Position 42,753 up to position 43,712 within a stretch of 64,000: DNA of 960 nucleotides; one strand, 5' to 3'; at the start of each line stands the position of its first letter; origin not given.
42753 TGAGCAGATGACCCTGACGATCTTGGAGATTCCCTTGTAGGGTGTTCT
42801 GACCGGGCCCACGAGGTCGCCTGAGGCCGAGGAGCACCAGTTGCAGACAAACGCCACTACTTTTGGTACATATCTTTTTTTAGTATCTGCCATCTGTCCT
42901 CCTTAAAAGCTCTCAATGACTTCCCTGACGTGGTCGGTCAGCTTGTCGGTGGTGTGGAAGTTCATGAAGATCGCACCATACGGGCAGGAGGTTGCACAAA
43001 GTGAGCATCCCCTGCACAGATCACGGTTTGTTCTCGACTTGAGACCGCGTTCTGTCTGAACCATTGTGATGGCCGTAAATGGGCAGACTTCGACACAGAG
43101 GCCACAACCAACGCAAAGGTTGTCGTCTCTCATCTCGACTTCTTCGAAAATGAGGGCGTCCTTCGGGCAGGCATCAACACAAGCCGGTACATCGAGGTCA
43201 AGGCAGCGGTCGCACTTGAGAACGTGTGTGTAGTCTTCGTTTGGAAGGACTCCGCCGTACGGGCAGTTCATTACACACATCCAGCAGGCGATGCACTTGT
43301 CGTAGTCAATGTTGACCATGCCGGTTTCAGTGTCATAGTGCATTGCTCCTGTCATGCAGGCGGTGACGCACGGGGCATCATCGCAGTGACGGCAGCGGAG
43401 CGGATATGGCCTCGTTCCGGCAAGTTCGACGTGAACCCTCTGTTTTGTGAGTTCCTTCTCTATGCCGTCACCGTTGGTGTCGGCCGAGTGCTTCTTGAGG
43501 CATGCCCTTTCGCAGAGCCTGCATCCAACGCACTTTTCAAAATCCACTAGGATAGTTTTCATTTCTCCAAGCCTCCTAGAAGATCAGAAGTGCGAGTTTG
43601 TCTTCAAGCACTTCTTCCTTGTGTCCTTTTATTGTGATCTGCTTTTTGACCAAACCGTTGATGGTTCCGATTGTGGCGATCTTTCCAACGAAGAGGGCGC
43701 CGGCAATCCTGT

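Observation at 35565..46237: Composite Hdr-Flx-Mvh cluster with a doubled HdrA and two MvhD copies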

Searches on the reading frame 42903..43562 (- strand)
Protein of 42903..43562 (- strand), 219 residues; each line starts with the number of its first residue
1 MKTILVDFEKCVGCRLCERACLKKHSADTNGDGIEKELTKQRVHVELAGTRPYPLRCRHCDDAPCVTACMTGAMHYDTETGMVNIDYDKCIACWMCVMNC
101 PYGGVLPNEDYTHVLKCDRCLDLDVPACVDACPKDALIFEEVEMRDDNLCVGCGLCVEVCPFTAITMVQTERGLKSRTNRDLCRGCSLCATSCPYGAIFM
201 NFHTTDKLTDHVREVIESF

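Call 3: search_protein_families(library=pfam, proteins=[window:42903-43562:-], max_evalue=0.001)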
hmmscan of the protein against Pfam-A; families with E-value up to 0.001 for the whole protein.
window:42903-43562:- (219 aa): 15 families
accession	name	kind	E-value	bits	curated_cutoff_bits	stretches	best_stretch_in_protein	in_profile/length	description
PF12837.12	Fer4_6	-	2.1e-24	84.7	25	3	178-198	4-24/24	4Fe-4S binding domain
PF00037.32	Fer4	-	1.5e-23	82.1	21.1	4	146-166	4-24/24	4Fe-4S binding domain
PF12838.12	Fer4_7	-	4.2e-23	82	27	3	150-197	2-52/52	4Fe-4S dicluster domain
PF13237.11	Fer4_10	-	2.8e-19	69.2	25.5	2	145-194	4-53/53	4Fe-4S dicluster domain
PF13187.11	Fer4_9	-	4.3e-19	68.7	27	3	150-198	2-52/52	4Fe-4S dicluster domain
PF12797.12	Fer4_2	-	4.6e-17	61.1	24.5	2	145-162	5-22/22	4Fe-4S binding domain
PF14697.11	Fer4_21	-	1.2e-16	61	35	2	146-200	4-59/59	4Fe-4S dicluster domain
PF13247.11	Fer4_11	-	1.7e-16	60.7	26.2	1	54-140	7-98/100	4Fe-4S dicluster domain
PF25160.1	LdpA_Fe-S-bd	-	4.4e-12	46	27.6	1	128-169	9-47/49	LdpA Fe-S cluster-binding domain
PF12800.12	Fer4_4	-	4.5e-12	45.6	24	0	149-162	3-16/17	4Fe-4S binding domain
PF13484.11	Fer4_16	-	1.2e-11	45.6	30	1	150-170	2-21/66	4Fe-4S double cluster binding domain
PF12798.12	Fer4_3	-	2.3e-08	34.7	27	0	150-164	1-15/15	4Fe-4S binding domain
PF13183.11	Fer4_8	-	8.1e-07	29.9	27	0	149-196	4-67/68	4Fe-4S dicluster domain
PF13459.11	Fer4_15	-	2.9e-06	28.3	22.4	0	146-161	4-19/66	4Fe-4S single cluster domain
PF13534.11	Fer4_17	-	8e-06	26.8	22.2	0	150-196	2-59/61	4Fe-4S dicluster domain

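Call 4: search_protein_families(library=ncbifam, proteins=[window:42903-43562:-], max_evalue=0.001)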
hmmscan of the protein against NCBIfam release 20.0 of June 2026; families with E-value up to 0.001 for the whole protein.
window:42903-43562:- (219 aa): 87 families (the best 25 are shown)
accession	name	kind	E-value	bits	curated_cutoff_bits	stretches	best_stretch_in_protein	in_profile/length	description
TIGR02951.1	DMSO_dmsB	equivalog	3.7e-32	111.6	214.1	2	5-143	5-154/161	DMSO/selenate family reductase complex B subunit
NF045766.1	PhenlGlyoxDHPadI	equivalog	2.5e-28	99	700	2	2-140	5-136/443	NADH-dependent phenylglyoxylate dehydrogenase subunit beta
NF045797.1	DsrO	equivalog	1.6e-27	96.4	200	3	4-104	46-149/235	sulfate reduction electron transfer complex DsrMKJOP subunit DsrO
NF009451.0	PRK12809.1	equivalog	2.9e-26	91.9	1154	2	2-120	3-115/639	formate-dependent uric acid utilization protein YgfT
NF041715.1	arsenate_red_ArrB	equivalog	5.1e-26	91.7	450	3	4-113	5-112/233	arsenate respiratory reductase iron-sulfur subunit ArrB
TIGR03149.1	cyt_nit_nrfC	equivalog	1.8e-25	89.6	377.6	1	5-146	42-188/225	cytochrome c nitrite reductase Fe-S protein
NF007658.0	PRK10330.1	equivalog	8.7e-25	87.2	260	1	3-139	4-154/181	electron transport protein HydN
NF009408.0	PRK12769.1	equivalog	2.4e-24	85.4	1003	1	3-138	4-143/659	formate-dependent uric acid utilization protein AegA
NF038355.1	FDH3_beta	equivalog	8e-22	78.1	240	2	4-105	5-101/180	formate dehydrogenase FDH3 subunit beta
NF011569.0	PRK14993.1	equivalog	1.6e-21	76.9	416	2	3-135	45-181/244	tetrathionate reductase subunit TtrB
TIGR04105.1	FeFe_hydrog_B1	subfamily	5.5e-21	74.8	450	2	63-110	164-210/462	monomeric [FeFe] hydrogenase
NF008134.0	PRK10882.1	equivalog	5e-20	71.8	263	1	56-141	112-207/329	hydrogenase 2 operon protein HybA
NF041782.1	mnquin_red_QrcC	equivalog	3.2e-18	66.3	400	2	4-103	3-114/239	menaquinone reductase iron-sulfur cluster-binding subunit QrcC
TIGR01582.1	FDH-beta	equivalog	6.7e-18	64.8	334.7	1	56-142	92-182/283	formate dehydrogenase subunit beta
TIGR03478.1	DMSO_red_II_bet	subfamily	1e-17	64.1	480.7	3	56-120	130-194/321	DMSO reductase family type II enzyme, iron-sulfur subunit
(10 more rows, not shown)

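Call 37: search_solved_structures(query=window:42903-43562:-, max_evalue=1e-8, show_alignments=1)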
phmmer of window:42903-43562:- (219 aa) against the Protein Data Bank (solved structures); distinct sequences matched with E-value up to 1e-8: 26.
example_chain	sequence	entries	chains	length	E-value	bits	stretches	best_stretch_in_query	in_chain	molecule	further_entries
9mqx_E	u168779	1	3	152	6.4e-23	84.7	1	2-139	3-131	Fe-S-cluster-containing hydrogenase subunit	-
9sw6_G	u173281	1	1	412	1.5e-22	83.5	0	150-213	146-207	Polyferredoxin protein MvhB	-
6cz7_B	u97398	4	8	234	1.7e-19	73.5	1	4-108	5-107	4Fe-4S ferredoxin, iron-sulfur binding domain protein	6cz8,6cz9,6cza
7qv7_B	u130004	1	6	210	1.9e-19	73.4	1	6-105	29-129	Hydrogen dependent carbon dioxide reductase subunit HycB4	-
5t5i_F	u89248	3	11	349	9e-19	71.1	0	146-198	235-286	Tungsten formylmethanofuran dehydrogenase subunit fwdF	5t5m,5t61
9sw6_H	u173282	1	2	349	3.2e-18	69.4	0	146-198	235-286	Tungsten formylmethanofuran dehydrogenase, subunit F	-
9sfi_T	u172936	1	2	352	1.8e-17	66.9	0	144-200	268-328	4Fe-4S ferredoxin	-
8c0z_C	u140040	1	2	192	2.9e-17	66.2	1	2-141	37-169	Iron-sulfur cluster-binding protein potential subunit of aldehyde oxidoreductase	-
9sfi_O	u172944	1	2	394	3e-17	66.2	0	85-199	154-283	Ferredoxin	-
2vpw_B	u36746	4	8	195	2.5e-16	63.1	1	5-144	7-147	NRFC PROTEIN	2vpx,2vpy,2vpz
6x1o_B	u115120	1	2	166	7.4e-15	58.3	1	4-134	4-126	Oxidoreductase, Fe-S subunit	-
6x6u_B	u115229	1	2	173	8.2e-15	58.2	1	4-134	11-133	Oxidoreductase, Fe-S subunit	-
7bkb_K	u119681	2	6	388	8.7e-14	54.8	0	144-212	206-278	Formylmethanofuran dehydrogenase, subunit F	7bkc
7z0s_B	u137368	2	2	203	3.7e-13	52.8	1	4-105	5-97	Formate hydrogenlyase subunit 2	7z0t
8rvv_A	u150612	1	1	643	5e-13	52.3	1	142-209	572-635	H(2):CoB-CoM heterodisulfide,ferredoxin reductase subunit A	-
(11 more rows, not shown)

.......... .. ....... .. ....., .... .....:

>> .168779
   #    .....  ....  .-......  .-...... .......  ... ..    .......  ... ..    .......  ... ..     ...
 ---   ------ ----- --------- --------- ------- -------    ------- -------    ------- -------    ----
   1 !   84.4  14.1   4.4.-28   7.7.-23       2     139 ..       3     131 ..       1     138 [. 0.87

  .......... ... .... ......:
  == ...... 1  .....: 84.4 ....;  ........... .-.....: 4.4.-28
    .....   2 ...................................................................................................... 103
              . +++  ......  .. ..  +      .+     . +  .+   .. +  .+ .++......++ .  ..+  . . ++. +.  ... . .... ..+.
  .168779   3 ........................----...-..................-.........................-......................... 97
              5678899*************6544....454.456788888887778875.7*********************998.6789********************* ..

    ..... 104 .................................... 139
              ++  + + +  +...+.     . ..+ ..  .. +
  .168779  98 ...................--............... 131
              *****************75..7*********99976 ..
